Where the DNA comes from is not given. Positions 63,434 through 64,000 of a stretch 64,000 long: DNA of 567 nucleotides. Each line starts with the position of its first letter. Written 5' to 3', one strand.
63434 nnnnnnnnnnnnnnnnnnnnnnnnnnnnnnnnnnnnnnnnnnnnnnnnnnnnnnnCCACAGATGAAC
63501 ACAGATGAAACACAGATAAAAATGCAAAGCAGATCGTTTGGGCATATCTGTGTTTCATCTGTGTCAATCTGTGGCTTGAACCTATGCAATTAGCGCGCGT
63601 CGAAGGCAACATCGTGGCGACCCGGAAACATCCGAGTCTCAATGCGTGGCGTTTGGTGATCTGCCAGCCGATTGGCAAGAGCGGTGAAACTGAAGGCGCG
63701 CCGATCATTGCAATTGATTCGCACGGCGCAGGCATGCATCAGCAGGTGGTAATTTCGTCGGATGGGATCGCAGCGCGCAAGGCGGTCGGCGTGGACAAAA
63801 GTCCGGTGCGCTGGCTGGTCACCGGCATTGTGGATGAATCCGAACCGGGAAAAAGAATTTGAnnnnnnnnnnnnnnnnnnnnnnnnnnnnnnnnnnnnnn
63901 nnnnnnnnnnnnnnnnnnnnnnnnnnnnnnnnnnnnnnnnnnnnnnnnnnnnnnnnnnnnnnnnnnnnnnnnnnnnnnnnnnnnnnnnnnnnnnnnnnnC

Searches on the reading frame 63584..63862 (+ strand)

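Call 8: search_protein_families(library=pfam, proteins=[window:63584-63862:+], max_evalue=0.01)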
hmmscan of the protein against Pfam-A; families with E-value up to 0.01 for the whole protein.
window:63584-63862:+ (92 aa): 1 family
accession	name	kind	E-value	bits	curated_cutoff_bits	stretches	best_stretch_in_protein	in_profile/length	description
PF03319.19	EutN_CcmL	-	6.9e-25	87.8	25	1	1-84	1-83/83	Ethanolamine utilisation protein EutN/carboxysome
